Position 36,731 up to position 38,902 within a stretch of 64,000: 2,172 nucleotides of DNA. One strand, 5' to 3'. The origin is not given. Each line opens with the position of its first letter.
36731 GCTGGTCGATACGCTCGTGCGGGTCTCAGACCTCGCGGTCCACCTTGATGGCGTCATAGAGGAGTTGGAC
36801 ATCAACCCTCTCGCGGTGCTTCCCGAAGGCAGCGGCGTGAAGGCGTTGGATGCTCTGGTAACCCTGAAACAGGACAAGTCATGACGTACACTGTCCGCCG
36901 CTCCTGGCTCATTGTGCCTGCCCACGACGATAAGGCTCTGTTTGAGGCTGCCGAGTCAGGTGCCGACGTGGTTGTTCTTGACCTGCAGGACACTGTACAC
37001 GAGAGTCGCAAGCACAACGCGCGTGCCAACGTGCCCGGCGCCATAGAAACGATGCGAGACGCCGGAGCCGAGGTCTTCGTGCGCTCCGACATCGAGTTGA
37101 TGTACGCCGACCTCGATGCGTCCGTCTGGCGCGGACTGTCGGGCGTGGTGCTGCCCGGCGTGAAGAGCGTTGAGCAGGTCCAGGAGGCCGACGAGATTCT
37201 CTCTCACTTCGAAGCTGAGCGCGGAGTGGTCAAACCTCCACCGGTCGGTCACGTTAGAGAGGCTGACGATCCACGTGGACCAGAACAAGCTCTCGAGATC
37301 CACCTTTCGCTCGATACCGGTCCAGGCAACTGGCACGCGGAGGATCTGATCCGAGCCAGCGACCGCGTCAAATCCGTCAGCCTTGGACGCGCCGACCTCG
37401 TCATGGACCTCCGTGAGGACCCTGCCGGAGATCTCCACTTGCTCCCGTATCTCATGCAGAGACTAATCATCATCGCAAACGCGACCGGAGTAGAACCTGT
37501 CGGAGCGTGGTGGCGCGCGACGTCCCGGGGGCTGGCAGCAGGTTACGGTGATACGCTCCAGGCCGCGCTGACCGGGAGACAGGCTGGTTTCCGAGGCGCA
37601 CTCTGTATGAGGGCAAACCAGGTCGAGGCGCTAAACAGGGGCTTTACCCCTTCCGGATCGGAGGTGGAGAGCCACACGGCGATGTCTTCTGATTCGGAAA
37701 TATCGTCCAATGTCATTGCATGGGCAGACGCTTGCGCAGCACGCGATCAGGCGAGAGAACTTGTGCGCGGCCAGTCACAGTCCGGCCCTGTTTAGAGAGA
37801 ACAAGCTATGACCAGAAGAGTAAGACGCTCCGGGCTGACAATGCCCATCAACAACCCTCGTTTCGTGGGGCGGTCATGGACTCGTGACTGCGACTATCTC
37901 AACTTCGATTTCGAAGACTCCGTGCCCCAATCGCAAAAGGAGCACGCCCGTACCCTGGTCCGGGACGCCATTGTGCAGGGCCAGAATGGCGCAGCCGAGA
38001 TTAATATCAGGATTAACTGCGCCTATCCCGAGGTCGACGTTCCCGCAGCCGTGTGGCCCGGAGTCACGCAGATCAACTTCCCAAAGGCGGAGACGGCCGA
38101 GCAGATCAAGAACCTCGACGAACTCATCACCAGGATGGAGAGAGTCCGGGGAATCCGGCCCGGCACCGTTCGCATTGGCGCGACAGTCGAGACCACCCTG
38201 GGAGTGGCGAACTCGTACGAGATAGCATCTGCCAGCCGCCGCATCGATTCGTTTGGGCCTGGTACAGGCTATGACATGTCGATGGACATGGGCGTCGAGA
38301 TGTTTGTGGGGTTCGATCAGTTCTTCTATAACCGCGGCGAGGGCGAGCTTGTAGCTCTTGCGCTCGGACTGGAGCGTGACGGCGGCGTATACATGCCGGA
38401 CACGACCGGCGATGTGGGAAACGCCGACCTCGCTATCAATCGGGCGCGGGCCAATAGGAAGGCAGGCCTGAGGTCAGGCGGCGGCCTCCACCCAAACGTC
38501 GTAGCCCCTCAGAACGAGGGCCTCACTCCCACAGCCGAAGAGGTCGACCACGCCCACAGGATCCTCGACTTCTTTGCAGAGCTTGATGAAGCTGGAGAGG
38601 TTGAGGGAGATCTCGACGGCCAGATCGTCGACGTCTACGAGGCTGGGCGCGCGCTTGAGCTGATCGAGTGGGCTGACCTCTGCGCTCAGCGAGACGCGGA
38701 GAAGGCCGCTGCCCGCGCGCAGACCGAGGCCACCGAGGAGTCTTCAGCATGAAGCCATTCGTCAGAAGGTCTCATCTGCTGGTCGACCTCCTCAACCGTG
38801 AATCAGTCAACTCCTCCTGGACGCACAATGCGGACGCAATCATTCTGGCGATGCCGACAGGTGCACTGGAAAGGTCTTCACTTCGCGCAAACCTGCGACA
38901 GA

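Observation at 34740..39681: ADP-forming acyl-CoA synthetase translationally coupled to three tandem CitE-like lyase paralogs, only one of them canonical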

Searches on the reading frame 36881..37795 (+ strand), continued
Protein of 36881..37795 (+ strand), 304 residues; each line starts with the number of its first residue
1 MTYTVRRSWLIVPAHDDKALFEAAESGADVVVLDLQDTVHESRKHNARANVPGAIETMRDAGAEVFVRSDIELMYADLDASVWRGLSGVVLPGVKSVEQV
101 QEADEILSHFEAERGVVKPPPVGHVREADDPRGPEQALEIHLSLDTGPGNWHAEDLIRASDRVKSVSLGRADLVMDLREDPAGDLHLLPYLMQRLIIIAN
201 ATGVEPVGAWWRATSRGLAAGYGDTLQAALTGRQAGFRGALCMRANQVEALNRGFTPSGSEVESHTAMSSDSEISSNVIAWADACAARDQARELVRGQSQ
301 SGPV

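Call 87: fold_search(model_id=the predicted structure, library=pdb)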
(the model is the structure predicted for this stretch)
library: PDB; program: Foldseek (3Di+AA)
matches with E <= 10: 1744; with E <= 0.001: 584
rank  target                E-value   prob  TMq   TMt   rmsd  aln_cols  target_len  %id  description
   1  5vxc                  6.5e-15  1.00  0.75  0.75   4.2       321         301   20  Crystal Structure Analysis of human CLYBL in complex with free CoASH (released 2017-11-01)
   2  5vxo_A                9.0e-15  1.00  0.75  0.76   4.5       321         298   19  Crystal Structure Analysis of human CLYBL in complex with propionyl-CoA (released 2017-11-01)
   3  6kin_F                1.2e-14  1.00  0.73  0.66   5.1       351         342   18  Crystal structure of the tri-functional malyl-CoA lyase from Roseiflexus castenholzii (released 2019-09-04)
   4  5ugr                  1.5e-14  1.00  0.68  0.64   6.9       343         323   20  Malyl-CoA lyase from Methylobacterium extorquens (released 2017-02-08)
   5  6kkh_B                3.0e-14  1.00  0.75  0.66   6.0       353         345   18  Crystal structure of the oxalate bound malyl-CoA lyase from Roseiflexus castenholzii (released 2019-09-04)
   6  9nzb_E                4.2e-14  1.00  0.64  0.76   6.5       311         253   22  Crystal Structure of acyl-CoA lyase subunit beta from Pseudomonas aeruginosa PAO1 (released 2025-07-09)
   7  4l80_D                6.1e-14  1.00  0.74  0.66   5.9       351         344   18  Crystal Structure of Chloroflexus aurantiacus malyl-CoA lyase in complex with magnesium, oxalate, and propionyl-CoA (released 2013-12-04)
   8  6kin_E                7.2e-14  1.00  0.74  0.66   5.7       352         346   17  Crystal structure of the tri-functional malyl-CoA lyase from Roseiflexus castenholzii (released 2019-09-04)
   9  6kkh_J                9.0e-14  1.00  0.71  0.63   6.2       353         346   20  Crystal structure of the oxalate bound malyl-CoA lyase from Roseiflexus castenholzii (released 2019-09-04)
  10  9nzb_F                9.0e-14  1.00  0.64  0.74   6.0       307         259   23  Crystal Structure of acyl-CoA lyase subunit beta from Pseudomonas aeruginosa PAO1 (released 2025-07-09)
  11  5vxs_E                1.3e-13  1.00  0.71  0.76   4.3       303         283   21  Crystal Structure Analysis of human CLYBL in apo form (released 2017-11-01)
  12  8khl_C                1.3e-13  1.00  0.67  0.74   4.8       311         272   22  (S)-citramalyl-CoA lyase (released 2024-05-15)
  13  9nzb_B                1.3e-13  1.00  0.70  0.81   3.9       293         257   23  Crystal Structure of acyl-CoA lyase subunit beta from Pseudomonas aeruginosa PAO1 (released 2025-07-09)
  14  6kkh_H                1.3e-13  1.00  0.74  0.71   3.6       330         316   20  Crystal structure of the oxalate bound malyl-CoA lyase from Roseiflexus castenholzii (released 2019-09-04)
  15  5vxs_C                1.4e-13  1.00  0.72  0.73   4.9       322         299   20  Crystal Structure Analysis of human CLYBL in apo form (released 2017-11-01)
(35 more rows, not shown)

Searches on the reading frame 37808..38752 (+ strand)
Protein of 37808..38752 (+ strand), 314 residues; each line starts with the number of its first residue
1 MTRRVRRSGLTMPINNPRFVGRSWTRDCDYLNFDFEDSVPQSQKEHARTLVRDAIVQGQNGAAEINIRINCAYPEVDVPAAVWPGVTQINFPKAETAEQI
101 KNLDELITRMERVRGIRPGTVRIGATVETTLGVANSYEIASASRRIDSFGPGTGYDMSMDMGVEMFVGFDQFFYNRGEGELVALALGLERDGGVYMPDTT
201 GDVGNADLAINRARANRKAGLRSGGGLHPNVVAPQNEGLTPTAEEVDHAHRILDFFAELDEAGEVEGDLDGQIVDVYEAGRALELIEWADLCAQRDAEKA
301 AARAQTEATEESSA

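Call 7: search_protein_families(library=pfam, proteins=[window:37808-38752:+], max_evalue=0.01)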
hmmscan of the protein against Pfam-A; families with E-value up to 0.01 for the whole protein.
window:37808-38752:+ (314 aa): 1 family
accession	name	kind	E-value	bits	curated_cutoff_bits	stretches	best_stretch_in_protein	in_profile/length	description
PF03328.21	HpcH_HpaI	-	4.9e-21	75.5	25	1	7-174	1-171/221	HpcH/HpaI aldolase/citrate lyase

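Call 8: search_protein_families(library=ncbifam, proteins=[window:37808-38752:+], max_evalue=0.01)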
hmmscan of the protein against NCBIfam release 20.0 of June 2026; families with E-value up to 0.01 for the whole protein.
window:37808-38752:+ (314 aa): 3 families
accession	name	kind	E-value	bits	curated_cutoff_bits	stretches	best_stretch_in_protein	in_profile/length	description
TIGR01588.1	citE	equivalog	1.6e-32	112.7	443.4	1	4-282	1-276/288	citrate (pro-3S)-lyase subunit beta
NF038242.1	RipC_Ccl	equivalog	1.8e-17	63.8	375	1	7-283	2-262/268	itaconate degradation C-C-lyase RipC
NF041626.1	malyCoAlyase_Halo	equivalog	2.4e-06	26.8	500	0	209-276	233-300/340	L-malyl-CoA/beta-methylmalyl-CoA lyase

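Call 11: search_solved_structures(query=window:37808-38752:+, max_evalue=0.001, show_alignments=2)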
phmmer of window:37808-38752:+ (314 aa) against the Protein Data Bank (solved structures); distinct sequences matched with E-value up to 0.001: 11.
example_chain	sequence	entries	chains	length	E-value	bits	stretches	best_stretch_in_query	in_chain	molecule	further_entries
5ugr_A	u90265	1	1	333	7.2e-21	78.2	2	2-153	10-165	Malyl-CoA lyase/beta-methylmalyl-CoA lyase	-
4l9y_A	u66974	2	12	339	4.6e-15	59.1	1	7-291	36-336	Malyl-CoA lyase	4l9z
8khl_A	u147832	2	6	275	9.6e-09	38.4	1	1-289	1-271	Probable acyl-CoA lyase beta chain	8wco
9nzb_A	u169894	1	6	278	9.8e-09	38.3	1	1-289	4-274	Acyl-CoA lyase beta chain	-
4l7z_A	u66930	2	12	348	3.7e-07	33.2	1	26-164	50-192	HpcH/HpaI aldolase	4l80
5vxc_A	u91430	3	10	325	1.1e-05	28.3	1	6-277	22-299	Citrate lyase subunit beta-like protein, mitochondrial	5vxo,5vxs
6kin_A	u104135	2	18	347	1.5e-05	27.9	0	26-164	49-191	HpcH/HpaI aldolase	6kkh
1sgj_A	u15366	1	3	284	7.7e-05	25.5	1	7-283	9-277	citrate lyase, beta subunit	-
6aq4_A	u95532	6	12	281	0.00034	23.4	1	12-118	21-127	Citrate lyase subunit beta-like protein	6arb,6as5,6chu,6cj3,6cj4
1z6k_A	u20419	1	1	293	0.00039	23.2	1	12-118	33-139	Citrate Lyase beta subunit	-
1u5h_A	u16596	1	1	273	0.00099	21.9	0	26-118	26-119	citE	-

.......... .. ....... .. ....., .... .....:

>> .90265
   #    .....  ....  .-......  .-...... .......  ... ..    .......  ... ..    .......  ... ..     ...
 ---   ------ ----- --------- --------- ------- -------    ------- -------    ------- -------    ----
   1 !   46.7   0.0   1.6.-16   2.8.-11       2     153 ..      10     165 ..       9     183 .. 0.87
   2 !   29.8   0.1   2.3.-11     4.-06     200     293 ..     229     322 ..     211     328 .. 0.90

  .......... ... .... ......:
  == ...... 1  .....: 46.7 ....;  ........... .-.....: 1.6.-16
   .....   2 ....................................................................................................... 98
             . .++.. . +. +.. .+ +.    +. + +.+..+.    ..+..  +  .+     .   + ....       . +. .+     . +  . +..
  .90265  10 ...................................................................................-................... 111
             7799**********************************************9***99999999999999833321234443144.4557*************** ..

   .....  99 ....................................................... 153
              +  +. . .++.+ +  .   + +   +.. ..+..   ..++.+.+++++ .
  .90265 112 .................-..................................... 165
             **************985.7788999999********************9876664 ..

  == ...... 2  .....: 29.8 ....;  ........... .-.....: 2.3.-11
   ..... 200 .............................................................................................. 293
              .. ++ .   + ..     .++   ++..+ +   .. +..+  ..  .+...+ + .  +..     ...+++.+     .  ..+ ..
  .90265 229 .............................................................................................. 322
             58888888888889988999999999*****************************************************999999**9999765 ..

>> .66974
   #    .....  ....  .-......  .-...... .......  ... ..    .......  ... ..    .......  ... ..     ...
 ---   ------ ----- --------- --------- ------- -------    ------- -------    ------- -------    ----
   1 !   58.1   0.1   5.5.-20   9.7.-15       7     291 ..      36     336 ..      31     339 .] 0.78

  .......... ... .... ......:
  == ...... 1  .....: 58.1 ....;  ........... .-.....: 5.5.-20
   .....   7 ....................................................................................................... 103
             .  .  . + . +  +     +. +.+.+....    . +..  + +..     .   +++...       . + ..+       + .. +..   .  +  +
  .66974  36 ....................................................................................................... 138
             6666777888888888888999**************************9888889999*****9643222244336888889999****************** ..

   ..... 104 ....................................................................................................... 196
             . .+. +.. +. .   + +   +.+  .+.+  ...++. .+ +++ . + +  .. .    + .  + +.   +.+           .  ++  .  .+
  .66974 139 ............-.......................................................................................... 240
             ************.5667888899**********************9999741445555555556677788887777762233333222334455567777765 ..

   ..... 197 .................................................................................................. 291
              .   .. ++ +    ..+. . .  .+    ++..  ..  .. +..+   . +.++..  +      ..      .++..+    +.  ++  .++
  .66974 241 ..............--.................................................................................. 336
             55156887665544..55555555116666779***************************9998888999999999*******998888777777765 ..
